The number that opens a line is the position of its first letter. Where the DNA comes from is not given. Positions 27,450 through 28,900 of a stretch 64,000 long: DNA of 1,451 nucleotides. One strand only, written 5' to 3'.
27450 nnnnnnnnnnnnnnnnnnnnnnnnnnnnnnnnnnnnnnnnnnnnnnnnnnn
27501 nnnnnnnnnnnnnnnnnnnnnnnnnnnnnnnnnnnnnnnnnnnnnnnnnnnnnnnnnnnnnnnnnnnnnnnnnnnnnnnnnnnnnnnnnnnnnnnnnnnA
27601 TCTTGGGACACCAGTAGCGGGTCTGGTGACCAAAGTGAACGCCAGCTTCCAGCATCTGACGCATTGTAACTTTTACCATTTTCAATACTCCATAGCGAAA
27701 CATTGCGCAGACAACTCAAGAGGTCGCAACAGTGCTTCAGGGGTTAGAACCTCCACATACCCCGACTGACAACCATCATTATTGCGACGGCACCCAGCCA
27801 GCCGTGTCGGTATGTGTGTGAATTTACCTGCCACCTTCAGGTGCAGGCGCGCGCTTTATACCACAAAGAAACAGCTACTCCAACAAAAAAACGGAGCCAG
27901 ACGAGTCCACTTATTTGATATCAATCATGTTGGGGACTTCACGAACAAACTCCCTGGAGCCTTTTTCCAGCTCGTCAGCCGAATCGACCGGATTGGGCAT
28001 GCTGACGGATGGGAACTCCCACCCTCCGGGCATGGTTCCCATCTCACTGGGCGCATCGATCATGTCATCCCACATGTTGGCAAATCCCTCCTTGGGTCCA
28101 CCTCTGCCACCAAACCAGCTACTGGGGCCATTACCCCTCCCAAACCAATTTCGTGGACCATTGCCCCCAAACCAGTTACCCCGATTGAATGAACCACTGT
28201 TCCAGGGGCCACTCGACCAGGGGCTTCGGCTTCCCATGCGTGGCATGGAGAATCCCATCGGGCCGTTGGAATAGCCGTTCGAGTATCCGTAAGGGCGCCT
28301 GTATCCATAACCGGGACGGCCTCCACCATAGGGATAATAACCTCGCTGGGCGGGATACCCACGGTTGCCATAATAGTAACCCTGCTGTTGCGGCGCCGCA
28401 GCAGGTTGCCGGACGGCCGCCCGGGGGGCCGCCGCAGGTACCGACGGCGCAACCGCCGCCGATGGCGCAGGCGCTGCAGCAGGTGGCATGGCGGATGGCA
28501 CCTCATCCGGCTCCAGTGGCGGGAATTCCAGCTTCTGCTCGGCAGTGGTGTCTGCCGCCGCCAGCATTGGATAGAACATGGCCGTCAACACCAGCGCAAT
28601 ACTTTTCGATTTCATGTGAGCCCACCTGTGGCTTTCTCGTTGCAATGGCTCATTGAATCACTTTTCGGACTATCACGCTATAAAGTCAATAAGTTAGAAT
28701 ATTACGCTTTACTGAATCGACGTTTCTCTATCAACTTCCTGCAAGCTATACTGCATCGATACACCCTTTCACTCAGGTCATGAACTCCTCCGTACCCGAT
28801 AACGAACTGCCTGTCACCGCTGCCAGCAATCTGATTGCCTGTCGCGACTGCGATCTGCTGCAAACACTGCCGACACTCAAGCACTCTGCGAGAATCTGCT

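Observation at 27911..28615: Secreted Gly/Tyr/Trp-rich low-complexity protein, candidate sulfur-globule envelope protein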

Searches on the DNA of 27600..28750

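Call 75: search_rna_families(source=window, start=27600, end=28750, threshold=evalue, max_evalue=1)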
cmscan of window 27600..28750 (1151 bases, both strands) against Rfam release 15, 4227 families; matches with E-value up to 1: 1.
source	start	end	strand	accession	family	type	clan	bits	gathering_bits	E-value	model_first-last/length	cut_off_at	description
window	27743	27838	-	RF00127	t44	Gene; sRNA;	-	66.4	44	2.5e-14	1-95/95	no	t44 RNA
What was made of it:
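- Checked: However, rpsB has its own t44 leader RNA at 27743-27838 (call 75).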

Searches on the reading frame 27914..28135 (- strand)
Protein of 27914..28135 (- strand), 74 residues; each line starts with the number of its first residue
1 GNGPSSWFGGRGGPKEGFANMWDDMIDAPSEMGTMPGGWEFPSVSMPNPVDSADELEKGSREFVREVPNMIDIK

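Call 29: find_homologous_proteins(query=A2, max_evalue=0.001)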
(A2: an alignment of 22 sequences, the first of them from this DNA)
Query A2 (22 sequences) (72 aa, profile of the alignment): 73 proteins with E <= 0.001 among 105 candidates.
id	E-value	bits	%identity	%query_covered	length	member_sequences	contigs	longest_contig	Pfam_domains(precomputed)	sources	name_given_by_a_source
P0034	9.0e-30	120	46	97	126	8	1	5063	-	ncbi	ncbi:MAG: hypothetical protein PVJ58_07610, partial [Chromatiales bacterium]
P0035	1.2e-26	110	51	82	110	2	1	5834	-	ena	-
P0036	1.3e-26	110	50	92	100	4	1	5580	-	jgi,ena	-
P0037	1.5e-26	110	44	79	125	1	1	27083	-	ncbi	-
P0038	2.8e-26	109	65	100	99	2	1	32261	-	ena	-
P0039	3.6e-26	108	56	76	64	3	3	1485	-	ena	-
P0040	7.7e-26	107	50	92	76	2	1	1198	-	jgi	jgi:hypothetical protein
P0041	1.3e-25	107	51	79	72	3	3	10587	-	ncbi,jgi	jgi:hypothetical protein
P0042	1.7e-25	106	50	81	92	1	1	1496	-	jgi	jgi:hypothetical protein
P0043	1.7e-25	106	46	88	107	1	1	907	-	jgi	-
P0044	2.3e-25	106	50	97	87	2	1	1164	-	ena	-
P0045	2.9e-25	106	54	99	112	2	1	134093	-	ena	-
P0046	3.2e-25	105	49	82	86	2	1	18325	-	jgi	jgi:hypothetical protein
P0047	3.6e-25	105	49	82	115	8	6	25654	-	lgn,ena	-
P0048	3.8e-25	105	44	94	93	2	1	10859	-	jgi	jgi:hypothetical protein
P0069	8.4e-24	101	49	79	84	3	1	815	-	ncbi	-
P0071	1.1e-23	101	48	75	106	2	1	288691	-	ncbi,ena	-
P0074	3.7e-23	99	58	89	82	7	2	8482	-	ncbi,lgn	-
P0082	2.9e-22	96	44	75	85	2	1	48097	-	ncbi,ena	-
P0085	5.2e-22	95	47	82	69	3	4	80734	-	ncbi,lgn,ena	-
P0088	6.9e-22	95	40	74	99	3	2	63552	-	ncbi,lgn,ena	-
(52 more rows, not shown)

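Call 47: search_protein_representatives(alignment_id=A3)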
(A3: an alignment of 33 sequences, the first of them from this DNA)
Query: 33 sequences, 73 profile positions. Proteins with E-value up to 0.001 (for the whole library): 160; up to 1e-10: 145; up to 1e-30: 0. The best 150 are listed.
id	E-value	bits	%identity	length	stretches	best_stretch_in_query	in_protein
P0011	5.3e-27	109.4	-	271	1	2-71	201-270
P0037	5.6e-27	109.3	-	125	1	3-71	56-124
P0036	9.8e-27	108.5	-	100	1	2-72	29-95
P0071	3.2e-26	106.9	-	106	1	1-70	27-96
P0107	5.1e-26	106.3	-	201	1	2-69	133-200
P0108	7.1e-26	105.8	-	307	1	5-72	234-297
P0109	7.5e-26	105.7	-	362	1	2-72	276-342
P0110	8.7e-26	105.5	-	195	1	3-72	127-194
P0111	1.1e-25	105.2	-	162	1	1-71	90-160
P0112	1.1e-25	105.1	-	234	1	11-72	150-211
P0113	1.4e-25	104.8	-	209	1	2-70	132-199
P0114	1.9e-25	104.4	-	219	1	1-72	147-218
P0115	2.5e-25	104.0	-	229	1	2-70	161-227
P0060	2.9e-25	103.8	-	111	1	2-68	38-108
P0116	3.0e-25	103.8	-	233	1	2-70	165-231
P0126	1.8e-24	101.3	-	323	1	1-72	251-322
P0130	3.3e-24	100.4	-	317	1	1-71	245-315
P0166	2.5e-22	94.4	-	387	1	1-72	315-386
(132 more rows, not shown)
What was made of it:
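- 27914..28081 (-): Conserved acidic C-terminal module, residues 179-234: two predicted amphipathic helices (174-187 and 209-226) on either side of the nearly invariant loop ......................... This is the family-defining feature. Profile search (call 47).
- On New 'MPGGW...PNPVD' C-terminal-module family (unnamed): The profile retrieves 160 proteins with the module at the C-terminus (call 47).
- The family is real and tight: 160 of 1.84 billion representative proteins match, 145 of them at E<=1e-10, and the module is always at the C-terminus (call 47).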

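Call 58: search_protein_families(library=pfam, proteins=[P0130, P0166], max_evalue=0.001)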
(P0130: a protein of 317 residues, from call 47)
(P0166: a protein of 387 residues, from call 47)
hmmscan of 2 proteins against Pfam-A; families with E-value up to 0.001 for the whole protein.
P0130 (317 aa): 1 family
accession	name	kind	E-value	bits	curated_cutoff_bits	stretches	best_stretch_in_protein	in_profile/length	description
PF13180.12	PDZ_2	-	9.6e-11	42.3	27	1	55-133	12-76/80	PDZ domain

P0166 (387 aa): 3 families
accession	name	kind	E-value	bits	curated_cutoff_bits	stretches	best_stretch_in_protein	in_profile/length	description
PF13180.12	PDZ_2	-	1.5e-10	41.7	27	1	111-203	1-79/80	PDZ domain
PF00595.29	PDZ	-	1.3e-05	25.9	23.2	1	109-188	8-77/81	PDZ domain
PF17820.7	PDZ_6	-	4.5e-05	23.6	27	1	139-193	1-54/54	PDZ domain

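Call 63: search_solved_structures(query=A5, max_evalue=1)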
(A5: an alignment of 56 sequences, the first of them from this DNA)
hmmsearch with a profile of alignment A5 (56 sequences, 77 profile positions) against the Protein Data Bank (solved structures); distinct sequences matched with E-value up to 1: 0.
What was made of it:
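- Tried and rejected: A PDB profile search returned 0 hits (call 63).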

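Call 64: find_encoding_contigs(protein=P0071, flank=10000, max_places=2)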
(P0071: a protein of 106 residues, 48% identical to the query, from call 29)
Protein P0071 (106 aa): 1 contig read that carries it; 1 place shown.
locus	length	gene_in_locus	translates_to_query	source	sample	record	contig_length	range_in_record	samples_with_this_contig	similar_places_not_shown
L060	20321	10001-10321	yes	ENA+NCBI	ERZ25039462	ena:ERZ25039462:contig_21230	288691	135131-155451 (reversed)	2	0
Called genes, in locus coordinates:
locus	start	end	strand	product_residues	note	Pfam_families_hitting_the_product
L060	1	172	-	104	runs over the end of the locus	-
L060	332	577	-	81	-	-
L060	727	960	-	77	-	-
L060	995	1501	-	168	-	-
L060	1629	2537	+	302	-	PF13396:PLDc_N, PF13091:PLDc_2, PF00614:PLDc (weak)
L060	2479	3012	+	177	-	PF13091:PLDc_2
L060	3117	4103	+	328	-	PF01904:DUF72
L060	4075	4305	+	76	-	PF00830:Ribosomal_L28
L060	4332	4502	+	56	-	PF00471:Ribosomal_L33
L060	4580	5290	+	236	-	PF10604:Polyketide_cyc2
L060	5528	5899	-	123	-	PF02152:FolB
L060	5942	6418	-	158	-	PF13441:Gly-zipper_YMGG, PF05433:Rick_17kDa_Anti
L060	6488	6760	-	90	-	-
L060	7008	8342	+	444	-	PF00704:Glyco_hydro_18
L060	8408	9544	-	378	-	PF01546:Peptidase_M20, PF07687:M20_dimer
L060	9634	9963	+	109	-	-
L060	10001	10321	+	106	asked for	-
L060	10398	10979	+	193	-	PF13406:SLT_2 (weak)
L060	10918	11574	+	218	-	PF13406:SLT_2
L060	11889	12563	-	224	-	PF01544:CorA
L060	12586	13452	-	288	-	PF03668:RapZ-like_N, PF22740:PapZ_C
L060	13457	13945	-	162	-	PF00359:PTS_EIIA_2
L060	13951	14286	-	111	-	PF02482:Ribosomal_S30AE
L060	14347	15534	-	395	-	PF04963:Sigma54_CBD, PF04552:Sigma54_DBD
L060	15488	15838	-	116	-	PF00309:Sigma54_AID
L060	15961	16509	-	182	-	PF00005:ABC_tran, PF12399:BCA_ABC_TP_C (weak)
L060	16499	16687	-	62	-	PF00005:ABC_tran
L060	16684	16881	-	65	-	-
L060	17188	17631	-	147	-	PF06835:LptC (weak)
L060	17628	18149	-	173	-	PF00702:Hydrolase (faint), PF08282:Hydrolase_3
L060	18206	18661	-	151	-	PF00571:CBS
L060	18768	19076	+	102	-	-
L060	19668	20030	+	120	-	PF02547:Queuosine_synth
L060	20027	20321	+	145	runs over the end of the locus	PF02547:Queuosine_synth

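Call 70: predict_structure(alignment_id=A5)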
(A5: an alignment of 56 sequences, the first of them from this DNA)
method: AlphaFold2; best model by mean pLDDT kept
length: 74 residues; sequences in the alignment: 56
mean_pLDDT: 58.2   pTM: 0.29
mean pLDDT of the five models: 58.2, 58.1, 53.5, 50.4, 46.6
residues with pLDDT >= 90: 0; 70-90: 0; 50-70: 69; < 50: 5
segments of 3 or more residues with pLDDT < 50: none
pLDDT, mean of each block of 10 residues (from residue 1): 58 64 62 58 54 59 57 48
secondary structure, 60 per line:
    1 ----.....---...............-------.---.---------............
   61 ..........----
elements in order: H5-9 H13-27 H49-70
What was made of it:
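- Tried and rejected: Module alone with 56 sequences: pLDDT 58.2, pTM 0.29 (call 70).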

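Call 71: list_cluster_members(proteins=[P0037, P0041, P0069, P0074, P0082, P0085, P0088, P0126, P0130, P0166])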
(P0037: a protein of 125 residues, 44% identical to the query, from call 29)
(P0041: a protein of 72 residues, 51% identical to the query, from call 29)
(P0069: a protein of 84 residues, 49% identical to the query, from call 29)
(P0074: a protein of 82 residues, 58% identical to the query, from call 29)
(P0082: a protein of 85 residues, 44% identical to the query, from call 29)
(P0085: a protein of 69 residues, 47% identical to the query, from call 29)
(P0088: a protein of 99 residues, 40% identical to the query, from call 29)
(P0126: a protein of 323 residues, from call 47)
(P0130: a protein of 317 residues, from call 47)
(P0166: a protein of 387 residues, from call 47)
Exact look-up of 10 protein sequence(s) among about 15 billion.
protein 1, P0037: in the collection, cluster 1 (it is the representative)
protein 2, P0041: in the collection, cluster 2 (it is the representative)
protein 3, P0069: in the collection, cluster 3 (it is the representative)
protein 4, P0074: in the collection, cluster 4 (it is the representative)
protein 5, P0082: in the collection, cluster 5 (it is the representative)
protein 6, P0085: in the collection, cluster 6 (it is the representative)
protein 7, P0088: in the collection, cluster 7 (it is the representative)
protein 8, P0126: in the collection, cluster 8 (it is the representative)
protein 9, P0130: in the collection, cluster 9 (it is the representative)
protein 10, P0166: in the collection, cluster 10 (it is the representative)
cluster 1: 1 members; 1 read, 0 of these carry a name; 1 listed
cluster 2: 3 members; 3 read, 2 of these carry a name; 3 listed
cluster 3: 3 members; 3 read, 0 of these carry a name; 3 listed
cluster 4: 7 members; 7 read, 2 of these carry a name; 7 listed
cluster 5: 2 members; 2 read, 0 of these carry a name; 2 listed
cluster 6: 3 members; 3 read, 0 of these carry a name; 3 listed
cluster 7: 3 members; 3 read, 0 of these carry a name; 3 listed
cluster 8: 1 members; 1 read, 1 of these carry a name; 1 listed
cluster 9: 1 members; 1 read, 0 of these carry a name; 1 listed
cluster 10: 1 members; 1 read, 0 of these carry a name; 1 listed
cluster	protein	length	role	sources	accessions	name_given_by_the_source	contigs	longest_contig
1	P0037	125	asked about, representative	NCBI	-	-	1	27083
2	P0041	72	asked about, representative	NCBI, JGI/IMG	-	hypothetical protein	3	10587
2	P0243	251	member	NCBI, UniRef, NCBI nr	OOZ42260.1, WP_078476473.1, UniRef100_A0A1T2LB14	hypothetical protein [Solemya elarraichensis gill symbiont] | Uncharacterized protein n=1 Tax=Solemya elarraichensis gill symbiont TaxID=1918949 ...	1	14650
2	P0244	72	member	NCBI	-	-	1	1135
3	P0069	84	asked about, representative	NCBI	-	-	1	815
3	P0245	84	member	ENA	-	-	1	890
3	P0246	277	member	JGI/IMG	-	-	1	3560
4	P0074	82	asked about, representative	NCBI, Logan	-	-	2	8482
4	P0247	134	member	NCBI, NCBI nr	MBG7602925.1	MAG: hypothetical protein IZT60_10315 [Gammaproteobacteria bacterium] | hypothetical protein [Gammaproteobacteria bacterium]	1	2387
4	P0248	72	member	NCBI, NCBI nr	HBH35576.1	MAG TPA: hypothetical protein DDW45_04090 [Gammaproteobacteria bacterium] | hypothetical protein [Gammaproteobacteria bacterium]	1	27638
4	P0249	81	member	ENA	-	-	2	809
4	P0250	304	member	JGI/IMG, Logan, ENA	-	-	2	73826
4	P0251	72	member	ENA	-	-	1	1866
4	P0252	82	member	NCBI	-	-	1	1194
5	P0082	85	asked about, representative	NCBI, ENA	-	-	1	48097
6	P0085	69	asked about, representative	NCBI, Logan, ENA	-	-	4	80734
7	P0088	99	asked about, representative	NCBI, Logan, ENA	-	-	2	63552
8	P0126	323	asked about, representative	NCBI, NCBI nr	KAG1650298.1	hypothetical protein GQR58_028199 [Nymphon striatum]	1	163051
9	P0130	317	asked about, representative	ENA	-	-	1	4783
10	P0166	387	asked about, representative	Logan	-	-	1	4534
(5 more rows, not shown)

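Call 72: find_encoding_contigs(protein=P0126, flank=10000, max_places=2)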
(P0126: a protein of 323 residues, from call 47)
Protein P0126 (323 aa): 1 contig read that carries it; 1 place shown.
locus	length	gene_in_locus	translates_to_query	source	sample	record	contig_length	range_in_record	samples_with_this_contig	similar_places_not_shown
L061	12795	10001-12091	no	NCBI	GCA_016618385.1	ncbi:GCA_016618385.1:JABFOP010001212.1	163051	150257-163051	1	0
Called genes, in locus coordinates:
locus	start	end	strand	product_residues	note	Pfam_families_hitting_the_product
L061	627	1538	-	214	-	PF04391:DUF533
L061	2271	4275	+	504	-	PF03773:ArsP_1, PF01261:AP_endonuc_2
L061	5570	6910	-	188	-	-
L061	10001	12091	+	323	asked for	PF13180:PDZ_2 (weak), PF17820:PDZ_6 (faint), PF13180:PDZ_2 (weak)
